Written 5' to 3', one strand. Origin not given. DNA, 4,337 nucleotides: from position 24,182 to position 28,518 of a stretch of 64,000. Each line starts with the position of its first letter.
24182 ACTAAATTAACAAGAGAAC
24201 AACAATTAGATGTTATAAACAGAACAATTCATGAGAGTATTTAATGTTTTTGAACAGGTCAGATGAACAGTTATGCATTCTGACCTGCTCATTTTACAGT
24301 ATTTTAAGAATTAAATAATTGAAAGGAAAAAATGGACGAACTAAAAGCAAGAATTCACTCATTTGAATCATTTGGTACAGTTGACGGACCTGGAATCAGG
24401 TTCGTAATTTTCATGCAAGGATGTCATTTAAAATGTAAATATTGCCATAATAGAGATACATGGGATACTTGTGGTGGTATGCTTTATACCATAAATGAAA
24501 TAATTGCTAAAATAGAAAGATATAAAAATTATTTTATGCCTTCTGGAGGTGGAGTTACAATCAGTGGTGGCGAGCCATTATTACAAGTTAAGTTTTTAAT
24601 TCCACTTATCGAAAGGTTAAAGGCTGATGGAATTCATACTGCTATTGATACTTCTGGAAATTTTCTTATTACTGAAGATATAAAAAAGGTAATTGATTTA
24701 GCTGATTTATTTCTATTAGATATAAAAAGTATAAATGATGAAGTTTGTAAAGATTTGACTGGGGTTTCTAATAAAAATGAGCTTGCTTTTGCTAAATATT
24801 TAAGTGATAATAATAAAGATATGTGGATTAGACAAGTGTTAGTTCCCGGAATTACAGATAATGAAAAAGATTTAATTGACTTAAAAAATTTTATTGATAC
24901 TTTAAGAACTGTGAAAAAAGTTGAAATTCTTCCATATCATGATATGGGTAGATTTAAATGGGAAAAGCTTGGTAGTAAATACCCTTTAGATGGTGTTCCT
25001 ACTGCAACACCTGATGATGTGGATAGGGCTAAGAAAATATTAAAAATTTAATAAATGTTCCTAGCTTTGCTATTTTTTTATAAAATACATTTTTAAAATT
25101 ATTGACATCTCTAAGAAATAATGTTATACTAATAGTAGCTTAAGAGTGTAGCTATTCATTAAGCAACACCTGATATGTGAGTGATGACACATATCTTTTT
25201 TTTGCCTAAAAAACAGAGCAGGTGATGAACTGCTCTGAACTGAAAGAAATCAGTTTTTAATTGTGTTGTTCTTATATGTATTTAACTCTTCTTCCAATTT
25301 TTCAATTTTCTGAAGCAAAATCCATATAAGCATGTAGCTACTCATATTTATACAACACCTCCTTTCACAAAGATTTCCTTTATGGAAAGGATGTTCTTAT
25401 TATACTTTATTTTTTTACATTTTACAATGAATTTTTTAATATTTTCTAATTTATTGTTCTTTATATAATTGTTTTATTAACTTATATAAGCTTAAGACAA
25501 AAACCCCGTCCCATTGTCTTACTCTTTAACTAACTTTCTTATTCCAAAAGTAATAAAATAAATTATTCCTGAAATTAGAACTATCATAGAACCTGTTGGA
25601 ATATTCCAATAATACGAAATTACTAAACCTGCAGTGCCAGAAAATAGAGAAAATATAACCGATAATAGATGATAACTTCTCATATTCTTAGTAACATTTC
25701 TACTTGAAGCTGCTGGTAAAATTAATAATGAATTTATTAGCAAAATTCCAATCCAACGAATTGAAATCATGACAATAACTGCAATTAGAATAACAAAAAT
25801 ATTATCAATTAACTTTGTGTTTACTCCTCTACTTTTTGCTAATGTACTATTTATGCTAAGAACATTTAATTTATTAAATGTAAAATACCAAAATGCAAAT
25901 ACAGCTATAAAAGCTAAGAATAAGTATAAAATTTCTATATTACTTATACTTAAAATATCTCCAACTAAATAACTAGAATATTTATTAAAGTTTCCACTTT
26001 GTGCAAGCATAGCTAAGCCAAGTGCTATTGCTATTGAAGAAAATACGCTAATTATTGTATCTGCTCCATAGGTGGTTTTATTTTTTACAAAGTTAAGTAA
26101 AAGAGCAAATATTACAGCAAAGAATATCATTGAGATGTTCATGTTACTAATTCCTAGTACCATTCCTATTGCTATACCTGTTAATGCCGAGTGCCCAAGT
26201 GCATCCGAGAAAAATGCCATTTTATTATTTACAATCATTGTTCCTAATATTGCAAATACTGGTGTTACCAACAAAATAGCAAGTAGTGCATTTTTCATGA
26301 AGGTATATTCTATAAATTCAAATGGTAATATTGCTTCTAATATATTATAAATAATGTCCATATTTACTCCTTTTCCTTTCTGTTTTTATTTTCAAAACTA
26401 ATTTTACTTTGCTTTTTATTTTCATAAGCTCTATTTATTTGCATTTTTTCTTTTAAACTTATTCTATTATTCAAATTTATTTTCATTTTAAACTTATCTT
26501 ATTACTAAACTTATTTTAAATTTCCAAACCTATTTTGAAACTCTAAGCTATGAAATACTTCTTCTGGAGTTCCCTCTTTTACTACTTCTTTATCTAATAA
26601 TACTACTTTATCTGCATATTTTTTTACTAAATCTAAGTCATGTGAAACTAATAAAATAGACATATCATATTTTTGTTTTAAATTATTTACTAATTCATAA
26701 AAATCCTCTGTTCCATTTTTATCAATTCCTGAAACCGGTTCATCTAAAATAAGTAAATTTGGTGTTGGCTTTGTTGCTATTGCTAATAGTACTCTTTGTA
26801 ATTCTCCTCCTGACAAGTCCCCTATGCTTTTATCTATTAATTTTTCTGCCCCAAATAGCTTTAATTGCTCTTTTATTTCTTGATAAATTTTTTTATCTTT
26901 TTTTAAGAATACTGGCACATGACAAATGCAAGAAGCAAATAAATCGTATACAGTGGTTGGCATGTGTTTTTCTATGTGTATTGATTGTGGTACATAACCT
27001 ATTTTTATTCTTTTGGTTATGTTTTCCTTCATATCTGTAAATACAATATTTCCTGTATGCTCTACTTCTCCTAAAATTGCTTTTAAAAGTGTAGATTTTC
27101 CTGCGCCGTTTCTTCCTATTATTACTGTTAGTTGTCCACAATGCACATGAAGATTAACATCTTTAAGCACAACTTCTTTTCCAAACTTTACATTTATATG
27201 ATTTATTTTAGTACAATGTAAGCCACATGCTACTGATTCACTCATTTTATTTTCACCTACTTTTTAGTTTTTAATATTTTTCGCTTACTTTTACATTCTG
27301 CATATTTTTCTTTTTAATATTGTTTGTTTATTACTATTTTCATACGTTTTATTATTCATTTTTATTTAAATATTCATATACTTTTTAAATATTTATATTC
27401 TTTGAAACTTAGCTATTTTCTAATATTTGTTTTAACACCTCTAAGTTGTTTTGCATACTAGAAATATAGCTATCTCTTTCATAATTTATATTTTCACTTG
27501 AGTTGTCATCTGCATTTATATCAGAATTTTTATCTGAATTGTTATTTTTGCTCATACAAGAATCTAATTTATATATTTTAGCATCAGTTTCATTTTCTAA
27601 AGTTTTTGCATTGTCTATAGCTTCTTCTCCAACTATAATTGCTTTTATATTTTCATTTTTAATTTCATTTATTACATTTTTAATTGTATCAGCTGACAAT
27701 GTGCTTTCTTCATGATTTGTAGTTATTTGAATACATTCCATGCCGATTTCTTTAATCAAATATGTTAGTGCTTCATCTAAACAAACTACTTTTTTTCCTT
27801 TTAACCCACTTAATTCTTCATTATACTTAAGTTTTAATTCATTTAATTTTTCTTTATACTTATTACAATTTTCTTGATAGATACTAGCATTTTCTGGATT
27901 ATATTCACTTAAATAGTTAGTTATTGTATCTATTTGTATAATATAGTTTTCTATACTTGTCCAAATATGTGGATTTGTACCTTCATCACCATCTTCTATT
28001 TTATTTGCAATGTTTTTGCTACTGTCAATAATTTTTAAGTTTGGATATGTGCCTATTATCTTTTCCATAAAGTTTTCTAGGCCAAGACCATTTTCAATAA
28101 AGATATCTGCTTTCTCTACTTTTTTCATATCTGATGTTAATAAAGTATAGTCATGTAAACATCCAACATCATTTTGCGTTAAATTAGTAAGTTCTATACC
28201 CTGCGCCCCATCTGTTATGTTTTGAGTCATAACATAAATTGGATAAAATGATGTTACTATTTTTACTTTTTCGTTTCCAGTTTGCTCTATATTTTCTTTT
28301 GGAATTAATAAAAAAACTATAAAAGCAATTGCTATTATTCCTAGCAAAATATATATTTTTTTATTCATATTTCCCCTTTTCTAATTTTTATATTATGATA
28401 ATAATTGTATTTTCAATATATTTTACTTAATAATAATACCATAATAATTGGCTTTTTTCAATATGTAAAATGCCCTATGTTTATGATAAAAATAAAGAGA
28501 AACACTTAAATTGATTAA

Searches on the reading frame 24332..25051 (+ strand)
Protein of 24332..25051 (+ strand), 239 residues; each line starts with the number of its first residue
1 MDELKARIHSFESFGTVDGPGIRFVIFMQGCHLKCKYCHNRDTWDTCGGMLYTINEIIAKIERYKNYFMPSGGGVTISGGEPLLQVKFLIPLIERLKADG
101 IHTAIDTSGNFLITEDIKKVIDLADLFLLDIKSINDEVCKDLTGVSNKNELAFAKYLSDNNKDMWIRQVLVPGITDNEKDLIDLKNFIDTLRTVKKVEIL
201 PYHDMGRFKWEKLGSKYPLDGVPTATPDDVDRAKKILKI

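Call 39: search_protein_families(library=pfam, proteins=[window:24332-25051:+], max_evalue=0.00001)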
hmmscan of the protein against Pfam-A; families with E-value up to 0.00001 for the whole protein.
window:24332-25051:+ (239 aa): 2 families
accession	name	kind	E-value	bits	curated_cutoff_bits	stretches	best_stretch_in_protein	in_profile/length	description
PF04055.27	Radical_SAM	-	8.5e-24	85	29.5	1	25-184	1-165/166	Radical SAM superfamily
PF13353.11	Fer4_12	-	5.2e-21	75.8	22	1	17-137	1-121/137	4Fe-4S single cluster domain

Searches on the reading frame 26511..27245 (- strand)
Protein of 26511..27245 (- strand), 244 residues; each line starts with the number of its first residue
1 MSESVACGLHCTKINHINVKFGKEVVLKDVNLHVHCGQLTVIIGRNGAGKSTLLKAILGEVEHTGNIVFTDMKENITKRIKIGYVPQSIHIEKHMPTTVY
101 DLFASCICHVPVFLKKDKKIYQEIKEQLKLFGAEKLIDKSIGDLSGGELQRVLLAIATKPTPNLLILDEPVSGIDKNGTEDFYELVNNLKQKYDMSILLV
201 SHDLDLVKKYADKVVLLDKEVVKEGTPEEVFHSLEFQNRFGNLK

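Call 39: search_protein_families(library=pfam, proteins=[window:26511-27245:-], max_evalue=0.00001)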
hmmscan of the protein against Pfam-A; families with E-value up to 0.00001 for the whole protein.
window:26511-27245:- (244 aa): 5 families
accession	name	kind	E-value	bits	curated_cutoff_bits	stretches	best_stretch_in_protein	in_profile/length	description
PF00005.33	ABC_tran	-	9.7e-27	94.7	25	1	27-171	1-136/137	ABC transporter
PF13304.12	AAA_21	-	1.6e-11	45.3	27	0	39-58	1-26/304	AAA domain, putative AbiEii toxin, Type IV TA system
PF02463.25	SMC_N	-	4.9e-08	33.1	40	1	37-215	24-209/220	RecF/RecN/SMC N terminal domain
PF09818.15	ABC_ATPase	-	4.3e-07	29.7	23.2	0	35-58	78-100/283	P-loop domain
PF13401.12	AAA_22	-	3.1e-06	27.9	27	1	38-201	6-122/130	AAA domain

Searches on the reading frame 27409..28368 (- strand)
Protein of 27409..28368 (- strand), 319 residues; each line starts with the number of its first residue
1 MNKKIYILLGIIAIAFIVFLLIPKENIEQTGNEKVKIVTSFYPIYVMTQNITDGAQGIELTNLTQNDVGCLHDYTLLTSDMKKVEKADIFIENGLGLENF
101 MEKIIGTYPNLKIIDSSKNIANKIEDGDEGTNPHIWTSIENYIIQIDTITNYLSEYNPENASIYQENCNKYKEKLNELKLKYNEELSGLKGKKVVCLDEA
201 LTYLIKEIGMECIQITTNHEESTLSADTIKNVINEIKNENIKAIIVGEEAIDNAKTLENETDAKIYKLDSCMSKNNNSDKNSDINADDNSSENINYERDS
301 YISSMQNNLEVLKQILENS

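Call 39: search_protein_families(library=pfam, proteins=[window:27409-28368:-], max_evalue=0.00001)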
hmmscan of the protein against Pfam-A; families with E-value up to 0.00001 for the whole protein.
window:27409-28368:- (319 aa): 1 family
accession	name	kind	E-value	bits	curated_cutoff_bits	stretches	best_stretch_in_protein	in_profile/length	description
PF01297.22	ZnuA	-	4.7e-55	187.3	29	1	37-314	1-262/263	Zinc-uptake complex component A periplasmic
